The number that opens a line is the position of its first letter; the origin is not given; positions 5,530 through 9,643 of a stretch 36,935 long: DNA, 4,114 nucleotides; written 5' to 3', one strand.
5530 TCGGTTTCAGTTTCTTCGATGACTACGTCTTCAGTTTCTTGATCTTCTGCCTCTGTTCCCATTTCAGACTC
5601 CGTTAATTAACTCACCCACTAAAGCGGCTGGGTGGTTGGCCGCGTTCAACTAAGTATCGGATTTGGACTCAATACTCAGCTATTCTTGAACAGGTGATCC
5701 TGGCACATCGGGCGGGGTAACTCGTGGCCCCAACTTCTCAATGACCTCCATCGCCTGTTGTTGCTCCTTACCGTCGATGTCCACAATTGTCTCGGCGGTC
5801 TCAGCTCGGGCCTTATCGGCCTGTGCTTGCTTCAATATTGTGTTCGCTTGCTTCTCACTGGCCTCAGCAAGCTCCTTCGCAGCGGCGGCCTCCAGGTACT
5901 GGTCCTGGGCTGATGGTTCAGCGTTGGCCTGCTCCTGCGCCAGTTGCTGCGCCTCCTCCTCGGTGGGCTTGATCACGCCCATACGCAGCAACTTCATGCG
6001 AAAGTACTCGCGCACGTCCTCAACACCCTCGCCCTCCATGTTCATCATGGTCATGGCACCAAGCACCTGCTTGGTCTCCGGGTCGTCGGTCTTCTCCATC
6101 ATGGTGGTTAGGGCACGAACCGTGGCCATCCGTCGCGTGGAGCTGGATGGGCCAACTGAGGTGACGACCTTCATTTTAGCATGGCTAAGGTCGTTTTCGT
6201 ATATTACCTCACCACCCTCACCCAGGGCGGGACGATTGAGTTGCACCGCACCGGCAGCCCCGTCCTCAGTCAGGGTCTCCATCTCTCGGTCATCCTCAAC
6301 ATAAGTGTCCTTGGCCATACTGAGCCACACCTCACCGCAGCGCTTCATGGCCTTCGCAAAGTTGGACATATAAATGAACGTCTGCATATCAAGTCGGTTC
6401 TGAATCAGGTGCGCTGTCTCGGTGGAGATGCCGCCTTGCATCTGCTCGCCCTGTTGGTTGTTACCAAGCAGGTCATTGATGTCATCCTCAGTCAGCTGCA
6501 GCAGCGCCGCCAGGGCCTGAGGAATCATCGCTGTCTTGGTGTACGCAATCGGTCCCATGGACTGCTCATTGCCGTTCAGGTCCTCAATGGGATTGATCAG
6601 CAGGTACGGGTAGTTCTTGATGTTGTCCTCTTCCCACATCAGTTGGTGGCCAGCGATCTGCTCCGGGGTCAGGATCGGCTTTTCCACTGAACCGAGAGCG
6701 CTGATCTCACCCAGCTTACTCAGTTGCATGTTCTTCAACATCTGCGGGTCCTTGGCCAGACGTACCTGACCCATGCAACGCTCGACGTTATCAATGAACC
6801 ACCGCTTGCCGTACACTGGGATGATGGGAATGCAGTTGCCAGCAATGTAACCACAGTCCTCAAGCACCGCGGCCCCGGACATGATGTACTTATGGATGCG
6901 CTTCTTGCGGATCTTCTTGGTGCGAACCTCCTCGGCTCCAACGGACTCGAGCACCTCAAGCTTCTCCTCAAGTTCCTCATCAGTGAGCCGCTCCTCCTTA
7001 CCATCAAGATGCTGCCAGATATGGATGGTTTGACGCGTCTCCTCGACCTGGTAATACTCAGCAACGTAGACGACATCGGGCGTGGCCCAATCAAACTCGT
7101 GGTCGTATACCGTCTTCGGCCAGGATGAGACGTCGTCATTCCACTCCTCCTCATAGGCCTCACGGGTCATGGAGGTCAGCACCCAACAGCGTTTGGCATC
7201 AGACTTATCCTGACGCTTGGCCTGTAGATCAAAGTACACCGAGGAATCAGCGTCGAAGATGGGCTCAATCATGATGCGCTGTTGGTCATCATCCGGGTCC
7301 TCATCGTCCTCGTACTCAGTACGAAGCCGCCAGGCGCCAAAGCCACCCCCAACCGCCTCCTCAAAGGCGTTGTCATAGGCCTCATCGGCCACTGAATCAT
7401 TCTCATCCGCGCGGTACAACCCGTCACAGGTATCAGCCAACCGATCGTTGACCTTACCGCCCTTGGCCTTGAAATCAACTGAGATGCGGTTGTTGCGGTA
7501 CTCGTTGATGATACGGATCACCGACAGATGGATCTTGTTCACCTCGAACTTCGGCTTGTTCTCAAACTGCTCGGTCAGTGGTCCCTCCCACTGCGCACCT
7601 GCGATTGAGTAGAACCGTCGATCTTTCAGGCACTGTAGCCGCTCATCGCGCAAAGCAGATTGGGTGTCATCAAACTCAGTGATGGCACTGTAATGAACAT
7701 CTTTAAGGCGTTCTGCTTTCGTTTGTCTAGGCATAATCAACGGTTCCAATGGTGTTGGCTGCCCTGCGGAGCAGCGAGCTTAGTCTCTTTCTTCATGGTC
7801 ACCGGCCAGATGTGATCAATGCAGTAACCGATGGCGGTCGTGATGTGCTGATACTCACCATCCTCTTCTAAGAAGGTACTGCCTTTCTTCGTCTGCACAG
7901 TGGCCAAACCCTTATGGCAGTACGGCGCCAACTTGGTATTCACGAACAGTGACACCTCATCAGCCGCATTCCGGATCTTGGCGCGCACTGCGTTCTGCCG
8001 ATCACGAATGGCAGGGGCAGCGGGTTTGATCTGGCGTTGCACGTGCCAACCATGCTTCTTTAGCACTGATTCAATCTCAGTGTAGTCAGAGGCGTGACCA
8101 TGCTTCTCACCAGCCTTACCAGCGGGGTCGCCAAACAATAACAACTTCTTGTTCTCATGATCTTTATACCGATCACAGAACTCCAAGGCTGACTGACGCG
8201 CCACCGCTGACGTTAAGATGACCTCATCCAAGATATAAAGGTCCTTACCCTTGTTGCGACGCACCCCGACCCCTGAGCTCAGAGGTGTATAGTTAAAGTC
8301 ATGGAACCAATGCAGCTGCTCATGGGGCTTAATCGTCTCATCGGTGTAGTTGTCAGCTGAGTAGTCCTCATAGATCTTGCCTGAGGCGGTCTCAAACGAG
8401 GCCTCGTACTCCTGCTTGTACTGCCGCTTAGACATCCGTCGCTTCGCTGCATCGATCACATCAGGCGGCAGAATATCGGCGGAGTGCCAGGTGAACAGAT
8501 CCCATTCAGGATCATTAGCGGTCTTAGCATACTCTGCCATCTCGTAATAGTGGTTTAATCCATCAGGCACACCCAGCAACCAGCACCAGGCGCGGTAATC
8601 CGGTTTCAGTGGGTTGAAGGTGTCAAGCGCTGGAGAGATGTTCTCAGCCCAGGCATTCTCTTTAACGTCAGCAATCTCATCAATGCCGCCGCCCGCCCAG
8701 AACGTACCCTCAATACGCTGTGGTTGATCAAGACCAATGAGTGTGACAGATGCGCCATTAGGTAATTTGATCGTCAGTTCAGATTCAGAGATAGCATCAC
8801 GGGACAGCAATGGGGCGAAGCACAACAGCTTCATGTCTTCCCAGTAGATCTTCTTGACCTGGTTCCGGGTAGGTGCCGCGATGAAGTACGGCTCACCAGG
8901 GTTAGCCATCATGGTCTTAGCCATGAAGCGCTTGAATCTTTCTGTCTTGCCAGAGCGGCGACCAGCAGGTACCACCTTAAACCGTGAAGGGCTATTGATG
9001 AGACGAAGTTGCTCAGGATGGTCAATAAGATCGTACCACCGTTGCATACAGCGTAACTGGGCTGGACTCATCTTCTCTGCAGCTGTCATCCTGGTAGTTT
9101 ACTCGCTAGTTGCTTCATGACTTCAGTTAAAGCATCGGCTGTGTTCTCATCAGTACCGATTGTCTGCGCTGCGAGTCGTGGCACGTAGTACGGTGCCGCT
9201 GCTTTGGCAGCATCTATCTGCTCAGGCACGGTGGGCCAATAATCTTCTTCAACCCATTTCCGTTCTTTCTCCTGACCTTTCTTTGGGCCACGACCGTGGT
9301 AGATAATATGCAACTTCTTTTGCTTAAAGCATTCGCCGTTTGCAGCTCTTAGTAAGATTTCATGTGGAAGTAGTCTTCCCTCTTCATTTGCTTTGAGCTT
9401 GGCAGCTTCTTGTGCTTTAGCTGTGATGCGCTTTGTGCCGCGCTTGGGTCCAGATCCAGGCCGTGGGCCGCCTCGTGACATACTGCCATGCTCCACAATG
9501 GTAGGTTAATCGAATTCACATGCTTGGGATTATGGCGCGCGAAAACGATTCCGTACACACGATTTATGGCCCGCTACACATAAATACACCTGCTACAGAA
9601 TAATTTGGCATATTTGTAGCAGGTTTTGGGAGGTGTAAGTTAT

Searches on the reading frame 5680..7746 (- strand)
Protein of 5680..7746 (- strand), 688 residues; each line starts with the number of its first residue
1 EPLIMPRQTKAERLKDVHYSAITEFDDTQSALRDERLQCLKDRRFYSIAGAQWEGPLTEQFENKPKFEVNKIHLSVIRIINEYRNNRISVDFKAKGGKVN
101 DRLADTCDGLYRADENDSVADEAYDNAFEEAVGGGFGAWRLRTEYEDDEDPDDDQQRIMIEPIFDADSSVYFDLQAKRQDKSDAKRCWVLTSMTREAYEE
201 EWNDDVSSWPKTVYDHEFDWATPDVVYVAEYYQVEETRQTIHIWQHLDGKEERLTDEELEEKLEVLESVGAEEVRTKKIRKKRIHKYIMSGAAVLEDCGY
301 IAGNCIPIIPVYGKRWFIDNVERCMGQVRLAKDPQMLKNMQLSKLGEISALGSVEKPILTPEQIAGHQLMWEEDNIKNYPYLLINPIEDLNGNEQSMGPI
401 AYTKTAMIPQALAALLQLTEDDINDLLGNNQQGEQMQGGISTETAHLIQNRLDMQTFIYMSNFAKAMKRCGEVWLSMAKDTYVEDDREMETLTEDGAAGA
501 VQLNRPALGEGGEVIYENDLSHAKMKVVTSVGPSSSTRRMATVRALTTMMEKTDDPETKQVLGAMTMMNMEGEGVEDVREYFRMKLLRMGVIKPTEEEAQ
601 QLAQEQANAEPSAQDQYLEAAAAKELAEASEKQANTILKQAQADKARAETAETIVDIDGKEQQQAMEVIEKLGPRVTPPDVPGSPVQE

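Call 46: search_protein_families(library=phrogs, proteins=[window:5680-7746:-], max_evalue=0.0001)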
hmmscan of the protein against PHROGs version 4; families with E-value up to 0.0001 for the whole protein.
window:5680-7746:- (688 aa): 2 families
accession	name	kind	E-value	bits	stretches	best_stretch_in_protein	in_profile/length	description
phrog_156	-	head and packaging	1.4e-135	454.3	1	11-663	5-639/681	portal protein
phrog_14911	-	unknown function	1.9e-98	331.1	1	15-414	4-403/404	-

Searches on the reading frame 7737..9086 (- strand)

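Call 46: search_protein_families(library=phrogs, proteins=[window:7737-9086:-], max_evalue=0.0001)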
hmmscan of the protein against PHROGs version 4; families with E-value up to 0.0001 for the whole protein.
window:7737-9086:- (449 aa): 2 families
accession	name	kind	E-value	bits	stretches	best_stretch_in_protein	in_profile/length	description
phrog_2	-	head and packaging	6.5e-26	92.3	1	21-331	265-540/807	terminase large subunit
phrog_10250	-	head and packaging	3.5e-13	50.8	1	216-433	3-222/228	terminase large subunit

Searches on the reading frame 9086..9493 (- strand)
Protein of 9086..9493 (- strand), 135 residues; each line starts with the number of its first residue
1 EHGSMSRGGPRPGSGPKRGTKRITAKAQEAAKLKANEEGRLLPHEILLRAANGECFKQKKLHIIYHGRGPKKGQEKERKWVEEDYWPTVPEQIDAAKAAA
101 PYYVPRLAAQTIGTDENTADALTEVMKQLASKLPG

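Call 46: search_protein_families(library=phrogs, proteins=[window:9086-9493:-], max_evalue=0.0001)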
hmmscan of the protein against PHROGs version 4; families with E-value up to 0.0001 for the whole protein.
window:9086-9493:- (135 aa): 1 family
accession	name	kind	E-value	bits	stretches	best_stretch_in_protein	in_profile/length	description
phrog_15261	-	unknown function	5e-05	24.7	0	90-129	56-97/99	-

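Call 47: search_protein_families(library=pfam, proteins=[window:9086-9493:-], max_evalue=0.01)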
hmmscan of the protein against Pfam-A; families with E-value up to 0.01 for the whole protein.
window:9086-9493:- (135 aa): 0 families
